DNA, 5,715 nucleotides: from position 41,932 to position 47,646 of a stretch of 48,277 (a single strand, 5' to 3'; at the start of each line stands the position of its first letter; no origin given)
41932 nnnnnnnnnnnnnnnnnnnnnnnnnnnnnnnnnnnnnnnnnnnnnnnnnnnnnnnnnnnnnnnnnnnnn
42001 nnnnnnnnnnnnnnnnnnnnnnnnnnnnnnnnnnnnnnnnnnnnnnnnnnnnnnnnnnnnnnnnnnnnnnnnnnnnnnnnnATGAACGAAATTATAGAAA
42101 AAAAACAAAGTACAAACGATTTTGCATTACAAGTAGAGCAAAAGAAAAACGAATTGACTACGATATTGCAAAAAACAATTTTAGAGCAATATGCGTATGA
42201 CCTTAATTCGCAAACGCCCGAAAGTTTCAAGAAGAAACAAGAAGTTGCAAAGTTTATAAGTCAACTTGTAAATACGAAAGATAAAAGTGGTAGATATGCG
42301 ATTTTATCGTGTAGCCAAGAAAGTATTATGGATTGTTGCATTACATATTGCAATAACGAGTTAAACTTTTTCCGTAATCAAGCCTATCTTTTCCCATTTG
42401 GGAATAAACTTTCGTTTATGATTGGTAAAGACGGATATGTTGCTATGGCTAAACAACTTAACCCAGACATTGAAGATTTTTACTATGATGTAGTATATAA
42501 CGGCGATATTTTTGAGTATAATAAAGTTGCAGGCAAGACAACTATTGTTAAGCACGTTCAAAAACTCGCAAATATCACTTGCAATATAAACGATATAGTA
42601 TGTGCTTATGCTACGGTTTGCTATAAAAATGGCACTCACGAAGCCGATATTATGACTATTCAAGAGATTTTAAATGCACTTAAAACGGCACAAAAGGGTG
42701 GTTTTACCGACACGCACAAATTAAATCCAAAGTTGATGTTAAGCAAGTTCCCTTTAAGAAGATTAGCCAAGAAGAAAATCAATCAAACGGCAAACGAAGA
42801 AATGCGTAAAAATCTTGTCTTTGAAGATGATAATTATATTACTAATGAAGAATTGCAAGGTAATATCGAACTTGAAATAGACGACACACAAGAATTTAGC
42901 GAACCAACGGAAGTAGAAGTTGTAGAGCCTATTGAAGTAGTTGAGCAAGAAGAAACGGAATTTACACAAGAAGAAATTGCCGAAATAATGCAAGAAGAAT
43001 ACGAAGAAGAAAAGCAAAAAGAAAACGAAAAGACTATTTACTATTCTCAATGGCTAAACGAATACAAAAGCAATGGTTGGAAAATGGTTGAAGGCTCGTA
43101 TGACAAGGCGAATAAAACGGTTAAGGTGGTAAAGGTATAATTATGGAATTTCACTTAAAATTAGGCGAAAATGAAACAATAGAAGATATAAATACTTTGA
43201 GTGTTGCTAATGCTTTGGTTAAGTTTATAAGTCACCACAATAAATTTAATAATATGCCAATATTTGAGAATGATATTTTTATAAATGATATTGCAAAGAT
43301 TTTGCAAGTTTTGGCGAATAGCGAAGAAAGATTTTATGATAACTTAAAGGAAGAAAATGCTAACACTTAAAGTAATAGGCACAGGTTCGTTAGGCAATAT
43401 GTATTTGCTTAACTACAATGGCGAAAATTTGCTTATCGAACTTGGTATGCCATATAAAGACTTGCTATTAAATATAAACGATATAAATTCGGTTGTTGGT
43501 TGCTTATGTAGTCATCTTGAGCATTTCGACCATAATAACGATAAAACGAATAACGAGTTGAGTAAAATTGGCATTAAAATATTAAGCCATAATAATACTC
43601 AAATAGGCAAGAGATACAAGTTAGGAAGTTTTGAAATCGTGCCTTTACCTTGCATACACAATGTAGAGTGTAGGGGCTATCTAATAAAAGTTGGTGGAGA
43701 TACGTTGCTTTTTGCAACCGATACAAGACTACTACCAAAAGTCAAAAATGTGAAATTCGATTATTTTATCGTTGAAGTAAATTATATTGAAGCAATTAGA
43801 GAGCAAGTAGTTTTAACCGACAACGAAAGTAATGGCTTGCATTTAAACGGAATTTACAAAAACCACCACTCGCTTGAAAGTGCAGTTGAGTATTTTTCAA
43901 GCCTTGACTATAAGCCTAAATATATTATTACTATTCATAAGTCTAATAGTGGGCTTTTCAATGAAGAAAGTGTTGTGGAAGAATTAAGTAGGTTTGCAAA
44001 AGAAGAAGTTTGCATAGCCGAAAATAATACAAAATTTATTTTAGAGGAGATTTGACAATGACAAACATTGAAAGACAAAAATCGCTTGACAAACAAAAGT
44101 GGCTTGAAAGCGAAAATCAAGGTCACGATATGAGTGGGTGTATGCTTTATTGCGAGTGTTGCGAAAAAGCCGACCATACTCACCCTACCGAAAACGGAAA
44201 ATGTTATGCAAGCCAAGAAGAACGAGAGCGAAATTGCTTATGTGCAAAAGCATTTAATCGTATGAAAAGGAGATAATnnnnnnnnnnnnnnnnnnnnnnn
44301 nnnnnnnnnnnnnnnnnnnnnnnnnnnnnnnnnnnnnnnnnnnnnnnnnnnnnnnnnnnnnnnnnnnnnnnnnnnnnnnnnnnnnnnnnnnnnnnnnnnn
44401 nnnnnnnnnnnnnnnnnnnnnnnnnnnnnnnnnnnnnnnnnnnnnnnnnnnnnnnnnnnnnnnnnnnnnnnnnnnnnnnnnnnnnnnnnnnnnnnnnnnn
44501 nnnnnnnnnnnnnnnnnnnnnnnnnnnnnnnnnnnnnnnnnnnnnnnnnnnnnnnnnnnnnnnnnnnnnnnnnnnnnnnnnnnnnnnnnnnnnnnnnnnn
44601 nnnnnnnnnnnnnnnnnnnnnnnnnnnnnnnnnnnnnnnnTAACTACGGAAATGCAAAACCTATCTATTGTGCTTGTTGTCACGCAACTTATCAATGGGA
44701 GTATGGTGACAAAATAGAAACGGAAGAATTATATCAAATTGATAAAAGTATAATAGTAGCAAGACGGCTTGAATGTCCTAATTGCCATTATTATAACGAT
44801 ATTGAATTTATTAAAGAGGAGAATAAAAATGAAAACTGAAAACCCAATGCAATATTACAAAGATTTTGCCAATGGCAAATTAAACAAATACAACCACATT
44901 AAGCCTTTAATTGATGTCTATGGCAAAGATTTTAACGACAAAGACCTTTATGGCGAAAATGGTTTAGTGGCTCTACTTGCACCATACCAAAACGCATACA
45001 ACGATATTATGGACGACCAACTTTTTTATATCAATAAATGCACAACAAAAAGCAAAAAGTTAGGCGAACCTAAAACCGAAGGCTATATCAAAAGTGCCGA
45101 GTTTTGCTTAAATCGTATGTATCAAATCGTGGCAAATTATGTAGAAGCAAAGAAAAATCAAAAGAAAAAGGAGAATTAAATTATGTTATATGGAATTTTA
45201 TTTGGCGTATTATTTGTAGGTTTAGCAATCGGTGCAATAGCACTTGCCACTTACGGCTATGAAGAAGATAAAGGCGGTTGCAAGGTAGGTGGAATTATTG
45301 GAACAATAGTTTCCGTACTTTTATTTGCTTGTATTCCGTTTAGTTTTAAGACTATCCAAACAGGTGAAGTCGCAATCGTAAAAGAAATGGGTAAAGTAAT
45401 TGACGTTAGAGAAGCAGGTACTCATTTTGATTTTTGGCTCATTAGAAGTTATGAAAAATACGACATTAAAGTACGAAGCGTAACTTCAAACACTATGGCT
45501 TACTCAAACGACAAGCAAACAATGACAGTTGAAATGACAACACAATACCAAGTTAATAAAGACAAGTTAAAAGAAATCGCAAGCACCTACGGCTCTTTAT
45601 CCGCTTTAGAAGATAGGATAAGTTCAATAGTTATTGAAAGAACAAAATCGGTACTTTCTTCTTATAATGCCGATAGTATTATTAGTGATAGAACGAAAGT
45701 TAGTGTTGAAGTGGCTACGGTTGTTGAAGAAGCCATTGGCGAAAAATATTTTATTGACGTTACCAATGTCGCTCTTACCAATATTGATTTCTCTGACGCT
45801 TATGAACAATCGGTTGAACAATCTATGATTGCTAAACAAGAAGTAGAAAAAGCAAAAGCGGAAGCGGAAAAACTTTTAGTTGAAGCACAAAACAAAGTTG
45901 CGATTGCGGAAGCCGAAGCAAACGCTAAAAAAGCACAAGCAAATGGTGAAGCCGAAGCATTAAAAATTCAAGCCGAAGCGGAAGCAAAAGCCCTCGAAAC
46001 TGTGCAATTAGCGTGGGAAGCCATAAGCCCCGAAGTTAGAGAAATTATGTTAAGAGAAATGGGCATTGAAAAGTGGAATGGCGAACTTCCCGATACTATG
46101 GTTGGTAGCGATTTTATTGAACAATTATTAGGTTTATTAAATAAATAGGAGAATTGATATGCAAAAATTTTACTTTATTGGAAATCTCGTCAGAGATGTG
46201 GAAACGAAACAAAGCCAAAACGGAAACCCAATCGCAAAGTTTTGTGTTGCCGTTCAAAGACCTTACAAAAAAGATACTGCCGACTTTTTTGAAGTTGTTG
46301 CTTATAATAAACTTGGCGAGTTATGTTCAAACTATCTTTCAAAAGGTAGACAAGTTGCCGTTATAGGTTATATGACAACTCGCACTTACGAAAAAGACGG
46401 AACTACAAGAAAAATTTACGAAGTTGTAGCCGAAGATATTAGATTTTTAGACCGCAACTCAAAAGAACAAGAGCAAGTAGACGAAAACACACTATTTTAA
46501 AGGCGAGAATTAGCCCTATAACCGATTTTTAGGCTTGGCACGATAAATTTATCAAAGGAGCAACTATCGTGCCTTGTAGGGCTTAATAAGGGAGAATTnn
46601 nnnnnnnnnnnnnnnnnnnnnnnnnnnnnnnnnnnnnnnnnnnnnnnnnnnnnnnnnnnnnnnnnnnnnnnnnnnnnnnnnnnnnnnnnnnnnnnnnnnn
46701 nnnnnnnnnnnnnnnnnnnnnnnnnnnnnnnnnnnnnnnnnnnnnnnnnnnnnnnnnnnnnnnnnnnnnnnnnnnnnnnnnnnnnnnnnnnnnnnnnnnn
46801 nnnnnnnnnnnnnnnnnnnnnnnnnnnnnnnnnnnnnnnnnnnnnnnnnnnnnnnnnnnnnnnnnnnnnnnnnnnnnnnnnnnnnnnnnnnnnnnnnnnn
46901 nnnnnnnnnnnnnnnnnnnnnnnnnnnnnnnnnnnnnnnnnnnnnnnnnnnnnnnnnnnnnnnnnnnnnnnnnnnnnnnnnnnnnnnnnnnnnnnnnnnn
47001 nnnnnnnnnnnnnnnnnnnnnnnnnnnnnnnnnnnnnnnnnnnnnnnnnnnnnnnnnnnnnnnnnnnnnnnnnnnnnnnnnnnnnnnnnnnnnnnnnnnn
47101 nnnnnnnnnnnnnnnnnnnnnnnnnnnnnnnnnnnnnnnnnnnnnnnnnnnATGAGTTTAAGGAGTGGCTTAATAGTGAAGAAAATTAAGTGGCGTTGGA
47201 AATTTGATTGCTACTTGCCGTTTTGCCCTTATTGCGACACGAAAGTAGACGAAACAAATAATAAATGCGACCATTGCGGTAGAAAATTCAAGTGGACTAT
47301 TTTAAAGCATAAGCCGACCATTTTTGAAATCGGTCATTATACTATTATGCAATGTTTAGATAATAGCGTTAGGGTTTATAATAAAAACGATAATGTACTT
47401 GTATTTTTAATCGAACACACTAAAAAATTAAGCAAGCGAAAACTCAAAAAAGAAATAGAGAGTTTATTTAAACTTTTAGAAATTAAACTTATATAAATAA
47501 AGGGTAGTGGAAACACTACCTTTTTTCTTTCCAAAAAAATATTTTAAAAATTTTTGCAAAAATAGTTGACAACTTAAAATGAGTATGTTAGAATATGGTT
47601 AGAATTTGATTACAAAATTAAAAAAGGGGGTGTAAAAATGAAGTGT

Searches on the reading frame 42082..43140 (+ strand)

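Call 9: search_protein_families(library=phrogs, proteins=[window:42082-43140:+], max_evalue=0.00001)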
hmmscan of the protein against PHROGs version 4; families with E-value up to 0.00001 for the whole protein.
window:42082-43140:+ (352 aa): 1 family
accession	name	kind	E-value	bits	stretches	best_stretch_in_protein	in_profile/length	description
phrog_148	-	DNA, RNA and nucleotide metabolism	2.6e-29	103.9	1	10-331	16-319/387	RecT-like ssDNA annealing protein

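Call 50: search_protein_families(library=pfam, proteins=[window:42082-43140:+], max_evalue=0.001)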
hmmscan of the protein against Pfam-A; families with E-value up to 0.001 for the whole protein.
window:42082-43140:+ (352 aa): 1 family
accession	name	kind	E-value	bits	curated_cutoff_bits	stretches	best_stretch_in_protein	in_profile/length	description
PF03837.19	RecT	-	1.1e-24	87.5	24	1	58-244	3-180/198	RecT family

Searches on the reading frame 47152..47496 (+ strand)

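Call 50: search_protein_families(library=pfam, proteins=[window:47152-47496:+], max_evalue=0.001)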
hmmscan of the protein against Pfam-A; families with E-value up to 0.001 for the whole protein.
window:47152-47496:+ (114 aa): 2 families
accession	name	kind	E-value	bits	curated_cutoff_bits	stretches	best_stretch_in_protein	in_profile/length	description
PF13248.11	Zn_ribbon_3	-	0.0001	22.1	27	1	25-45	5-25/26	zinc-ribbon domain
PF13240.11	Zn_Ribbon_1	-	0.0003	20.9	25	1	24-45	1-22/23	zinc-ribbon domain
